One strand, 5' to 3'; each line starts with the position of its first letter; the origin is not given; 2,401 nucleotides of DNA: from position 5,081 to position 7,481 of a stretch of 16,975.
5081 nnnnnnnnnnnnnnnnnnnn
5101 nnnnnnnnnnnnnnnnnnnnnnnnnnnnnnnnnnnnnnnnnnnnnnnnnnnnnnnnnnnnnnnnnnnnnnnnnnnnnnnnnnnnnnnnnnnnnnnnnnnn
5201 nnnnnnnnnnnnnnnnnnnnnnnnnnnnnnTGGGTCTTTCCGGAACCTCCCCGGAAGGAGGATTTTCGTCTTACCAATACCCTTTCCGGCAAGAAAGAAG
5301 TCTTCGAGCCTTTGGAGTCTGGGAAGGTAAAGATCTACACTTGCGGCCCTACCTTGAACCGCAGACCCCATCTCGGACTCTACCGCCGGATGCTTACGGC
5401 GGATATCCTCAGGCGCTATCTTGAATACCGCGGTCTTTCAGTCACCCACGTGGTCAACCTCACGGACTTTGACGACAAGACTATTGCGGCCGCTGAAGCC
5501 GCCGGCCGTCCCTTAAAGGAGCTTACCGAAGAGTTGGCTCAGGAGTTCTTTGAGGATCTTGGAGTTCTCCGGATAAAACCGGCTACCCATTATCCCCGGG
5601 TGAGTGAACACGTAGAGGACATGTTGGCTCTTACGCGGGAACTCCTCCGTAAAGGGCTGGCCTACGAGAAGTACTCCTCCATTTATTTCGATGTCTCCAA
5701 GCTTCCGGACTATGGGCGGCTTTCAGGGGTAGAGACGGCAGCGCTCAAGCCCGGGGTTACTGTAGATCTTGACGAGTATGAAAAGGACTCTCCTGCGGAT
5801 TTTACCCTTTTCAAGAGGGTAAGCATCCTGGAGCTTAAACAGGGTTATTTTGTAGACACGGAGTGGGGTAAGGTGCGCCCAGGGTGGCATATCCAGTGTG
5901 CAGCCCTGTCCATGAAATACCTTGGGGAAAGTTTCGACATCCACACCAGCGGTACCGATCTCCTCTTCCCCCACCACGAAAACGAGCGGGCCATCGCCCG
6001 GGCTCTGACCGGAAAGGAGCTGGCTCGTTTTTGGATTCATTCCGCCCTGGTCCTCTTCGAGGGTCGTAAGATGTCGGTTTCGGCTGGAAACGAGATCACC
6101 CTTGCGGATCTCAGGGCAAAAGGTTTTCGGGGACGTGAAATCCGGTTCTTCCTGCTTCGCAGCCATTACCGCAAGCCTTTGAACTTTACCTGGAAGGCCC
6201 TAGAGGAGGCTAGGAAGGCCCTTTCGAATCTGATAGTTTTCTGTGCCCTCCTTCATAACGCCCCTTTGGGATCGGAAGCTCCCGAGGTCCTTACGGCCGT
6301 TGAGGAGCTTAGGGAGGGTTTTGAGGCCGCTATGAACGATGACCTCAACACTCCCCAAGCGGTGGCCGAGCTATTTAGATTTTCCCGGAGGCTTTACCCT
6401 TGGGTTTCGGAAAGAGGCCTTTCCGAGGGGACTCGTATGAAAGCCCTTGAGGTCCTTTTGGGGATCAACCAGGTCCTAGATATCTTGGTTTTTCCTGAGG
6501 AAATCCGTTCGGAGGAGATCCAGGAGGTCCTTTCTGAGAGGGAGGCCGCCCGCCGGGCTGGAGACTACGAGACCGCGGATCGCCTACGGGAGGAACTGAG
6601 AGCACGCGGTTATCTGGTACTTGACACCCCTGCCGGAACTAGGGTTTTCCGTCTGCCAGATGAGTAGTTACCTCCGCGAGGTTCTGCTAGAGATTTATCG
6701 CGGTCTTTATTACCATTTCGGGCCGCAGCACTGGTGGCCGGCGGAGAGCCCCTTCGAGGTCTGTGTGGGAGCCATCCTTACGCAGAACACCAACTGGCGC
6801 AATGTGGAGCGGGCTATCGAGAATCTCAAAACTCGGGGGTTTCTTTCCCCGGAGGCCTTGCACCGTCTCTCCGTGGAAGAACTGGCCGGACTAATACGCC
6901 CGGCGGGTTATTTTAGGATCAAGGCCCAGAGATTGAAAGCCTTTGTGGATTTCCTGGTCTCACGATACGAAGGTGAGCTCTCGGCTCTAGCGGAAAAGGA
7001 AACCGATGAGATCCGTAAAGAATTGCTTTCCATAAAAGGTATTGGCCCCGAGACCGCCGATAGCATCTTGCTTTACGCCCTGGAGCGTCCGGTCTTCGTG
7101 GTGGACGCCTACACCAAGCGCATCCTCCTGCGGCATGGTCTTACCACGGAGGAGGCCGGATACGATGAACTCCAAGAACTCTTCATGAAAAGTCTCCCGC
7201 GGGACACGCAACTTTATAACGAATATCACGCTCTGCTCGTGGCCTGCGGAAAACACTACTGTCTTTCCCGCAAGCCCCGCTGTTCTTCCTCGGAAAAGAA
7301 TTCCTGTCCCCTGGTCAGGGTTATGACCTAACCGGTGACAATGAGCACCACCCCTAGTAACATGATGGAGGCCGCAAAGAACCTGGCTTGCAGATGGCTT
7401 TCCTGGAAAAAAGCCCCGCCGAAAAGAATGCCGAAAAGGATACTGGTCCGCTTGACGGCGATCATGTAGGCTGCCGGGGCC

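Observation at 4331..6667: Cysteine synthase fused in-frame to a CysRS homolog with degenerate HIGH and KMSKS motifs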

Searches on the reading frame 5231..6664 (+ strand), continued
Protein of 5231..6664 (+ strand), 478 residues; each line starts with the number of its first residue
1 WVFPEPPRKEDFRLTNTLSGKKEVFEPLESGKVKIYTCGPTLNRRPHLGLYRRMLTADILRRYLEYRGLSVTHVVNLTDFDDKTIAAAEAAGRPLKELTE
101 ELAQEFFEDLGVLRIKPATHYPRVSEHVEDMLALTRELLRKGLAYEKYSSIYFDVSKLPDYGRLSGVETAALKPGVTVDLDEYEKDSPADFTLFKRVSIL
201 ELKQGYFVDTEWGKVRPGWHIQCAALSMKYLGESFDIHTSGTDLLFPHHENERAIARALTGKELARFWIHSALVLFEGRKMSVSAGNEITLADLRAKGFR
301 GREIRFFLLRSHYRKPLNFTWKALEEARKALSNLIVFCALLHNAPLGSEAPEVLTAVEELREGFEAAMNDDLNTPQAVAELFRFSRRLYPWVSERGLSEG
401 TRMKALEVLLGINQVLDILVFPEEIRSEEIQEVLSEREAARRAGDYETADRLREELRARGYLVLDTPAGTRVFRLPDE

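Call 75: find_encoding_contigs(protein=P0277, flank=6000, max_places=3)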
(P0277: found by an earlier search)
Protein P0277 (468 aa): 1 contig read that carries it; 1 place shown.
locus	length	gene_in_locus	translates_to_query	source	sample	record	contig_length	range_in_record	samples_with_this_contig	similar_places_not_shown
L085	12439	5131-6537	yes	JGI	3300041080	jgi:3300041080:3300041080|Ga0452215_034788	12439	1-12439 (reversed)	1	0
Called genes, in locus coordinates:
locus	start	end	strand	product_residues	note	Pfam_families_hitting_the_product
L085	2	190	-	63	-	?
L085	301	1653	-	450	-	PF00989:PAS, PF08448:PAS_4, PF13188:PAS_8, PF13426:PAS_9, PF00158:Sigma54_activat, PF14532:Sigma54_activ_2, PF25601:AAA_lid_14, PF02954:HTH_8, +1 more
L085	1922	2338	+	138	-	PF00072:Response_reg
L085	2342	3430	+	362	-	PF08448:PAS_4, PF13426:PAS_9, PF02518:HATPase_c, PF14501:HATPase_c_5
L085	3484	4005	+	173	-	PF00072:Response_reg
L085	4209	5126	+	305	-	PF00291:PALP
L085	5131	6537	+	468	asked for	PF01406:tRNA-synt_1e, PF01921:tRNA-synt_1f (faint), PF09334:tRNA-synt_1g (faint), PF09190:DALR_2, PF23493:CysS_C (faint)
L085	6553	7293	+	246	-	PF00899:ThiF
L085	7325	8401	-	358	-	PF08735:DUF1786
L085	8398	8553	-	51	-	-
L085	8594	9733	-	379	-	PF04389:Peptidase_M28, PF05343:Peptidase_M42 (faint), PF01546:Peptidase_M20, PF07687:M20_dimer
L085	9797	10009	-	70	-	-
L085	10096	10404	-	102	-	PF14358:DUF4405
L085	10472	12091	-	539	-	PF00370:FGGY_N, PF02782:FGGY_C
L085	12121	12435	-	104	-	PF00596:Aldolase_II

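Call 76: find_encoding_contigs(protein=P0126, flank=6000, max_places=2)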
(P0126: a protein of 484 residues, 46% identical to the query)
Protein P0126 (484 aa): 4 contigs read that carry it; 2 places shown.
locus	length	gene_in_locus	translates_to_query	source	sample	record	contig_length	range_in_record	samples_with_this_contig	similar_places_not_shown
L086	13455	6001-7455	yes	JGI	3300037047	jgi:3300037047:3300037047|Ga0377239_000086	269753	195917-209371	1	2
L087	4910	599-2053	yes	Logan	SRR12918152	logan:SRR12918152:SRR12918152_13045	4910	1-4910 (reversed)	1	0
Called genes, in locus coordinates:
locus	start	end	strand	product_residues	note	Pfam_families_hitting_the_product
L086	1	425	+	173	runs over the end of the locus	PF09918:DUF2148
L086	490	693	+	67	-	PF22544:HYDIN_VesB_CFA65-like_Ig (weak), PF07610:DUF1573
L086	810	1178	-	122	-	-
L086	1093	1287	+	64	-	-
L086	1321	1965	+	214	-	PF01810:LysE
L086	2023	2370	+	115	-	PF07238:PilZ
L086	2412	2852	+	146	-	PF01967:MoaC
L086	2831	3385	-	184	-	PF01464:SLT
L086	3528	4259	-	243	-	PF00515:TPR_1 (weak), PF00515:TPR_1 (weak), PF07719:TPR_2 (weak), PF13181:TPR_8 (weak), PF23914:TPR_CcmH_CycH (weak), PF13414:TPR_11, PF14559:TPR_19, PF13432:TPR_16 (weak), +11 more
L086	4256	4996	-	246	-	PF13525:YfiO, PF13174:TPR_6 (faint), PF13428:TPR_14 (faint), PF13432:TPR_16 (faint), PF14559:TPR_19 (faint)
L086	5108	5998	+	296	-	PF00291:PALP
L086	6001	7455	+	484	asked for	PF01406:tRNA-synt_1e, PF09190:DALR_2 (weak)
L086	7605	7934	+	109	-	PF14716:HHH_8 (faint), PF00633:HHH (faint), PF12836:HHH_3, PF03934:T2SSK (faint), PF14520:HHH_5 (weak), PF21687:T2SSK_1st (weak)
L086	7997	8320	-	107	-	PF00137:ATP-synt_C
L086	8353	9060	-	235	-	PF00119:ATP-synt_A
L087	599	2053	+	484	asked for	PF01406:tRNA-synt_1e, PF09190:DALR_2 (weak)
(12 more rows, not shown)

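Call 77: find_encoding_contigs(protein=P0128, flank=6000, max_places=2)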
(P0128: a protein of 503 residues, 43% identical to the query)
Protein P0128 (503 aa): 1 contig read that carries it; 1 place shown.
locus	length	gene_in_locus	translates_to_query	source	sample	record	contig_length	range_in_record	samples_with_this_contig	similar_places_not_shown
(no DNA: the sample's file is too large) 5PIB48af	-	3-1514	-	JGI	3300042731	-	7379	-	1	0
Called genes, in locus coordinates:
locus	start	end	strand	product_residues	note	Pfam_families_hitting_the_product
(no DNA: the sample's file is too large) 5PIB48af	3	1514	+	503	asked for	PF01406:tRNA-synt_1e, PF09190:DALR_2, PF23493:CysS_C (weak)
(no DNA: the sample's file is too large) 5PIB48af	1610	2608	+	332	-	-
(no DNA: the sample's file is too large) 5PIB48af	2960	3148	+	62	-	PF12838:Fer4_7 (weak), PF12797:Fer4_2 (weak), PF12837:Fer4_6, PF13237:Fer4_10, PF00037:Fer4, PF14697:Fer4_21, PF12838:Fer4_7, PF13187:Fer4_9, +6 more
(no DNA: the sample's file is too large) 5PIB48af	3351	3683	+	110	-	-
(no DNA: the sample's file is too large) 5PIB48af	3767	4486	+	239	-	PF01553:Acyltransferase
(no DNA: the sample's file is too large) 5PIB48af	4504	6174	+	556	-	PF00753:Lactamase_B, PF12706:Lactamase_B_2 (weak), PF22505:RNase_J_b_CASP, PF07521:RMMBL, PF17770:RNase_J_C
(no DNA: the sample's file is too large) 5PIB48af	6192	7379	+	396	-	?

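Call 78: find_encoding_contigs(protein=P0138, flank=6000, max_places=2)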
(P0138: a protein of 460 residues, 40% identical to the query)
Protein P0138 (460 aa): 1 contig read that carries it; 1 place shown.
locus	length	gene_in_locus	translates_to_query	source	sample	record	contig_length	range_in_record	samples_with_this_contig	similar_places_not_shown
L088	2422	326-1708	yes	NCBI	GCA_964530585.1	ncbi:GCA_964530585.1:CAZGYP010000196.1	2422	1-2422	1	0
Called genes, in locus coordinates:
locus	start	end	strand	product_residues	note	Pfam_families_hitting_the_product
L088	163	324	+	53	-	PF00291:PALP (weak)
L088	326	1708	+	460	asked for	PF01406:tRNA-synt_1e, PF09334:tRNA-synt_1g (faint)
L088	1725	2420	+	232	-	?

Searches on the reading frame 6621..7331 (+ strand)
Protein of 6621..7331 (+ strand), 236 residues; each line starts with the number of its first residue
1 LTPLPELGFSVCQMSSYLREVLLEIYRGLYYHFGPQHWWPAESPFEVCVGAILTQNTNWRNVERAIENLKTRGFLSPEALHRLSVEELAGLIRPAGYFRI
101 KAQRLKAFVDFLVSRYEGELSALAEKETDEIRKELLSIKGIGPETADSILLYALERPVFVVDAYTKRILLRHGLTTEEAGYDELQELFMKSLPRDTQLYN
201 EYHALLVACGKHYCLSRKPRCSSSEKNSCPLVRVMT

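Call 73: search_protein_families(library=pfam, proteins=[window:6621-7331:+], max_evalue=0.01)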
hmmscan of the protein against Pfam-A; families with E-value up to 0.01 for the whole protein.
window:6621-7331:+ (236 aa): 4 families
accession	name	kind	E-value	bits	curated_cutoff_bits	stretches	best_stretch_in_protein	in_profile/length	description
PF00730.31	HhH-GPD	-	1.1e-19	71.2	26.2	1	49-193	1-107/108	HhH-GPD superfamily base excision DNA repair protein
PF14520.12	HHH_5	-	2.6e-06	28.2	27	0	132-151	34-53/57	Helix-hairpin-helix domain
PF00633.29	HHH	-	3.7e-06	26.9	24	1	132-152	10-30/30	Helix-hairpin-helix motif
PF12826.13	HHH_2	-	0.0092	16.6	27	0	120-152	26-54/64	Helix-hairpin-helix motif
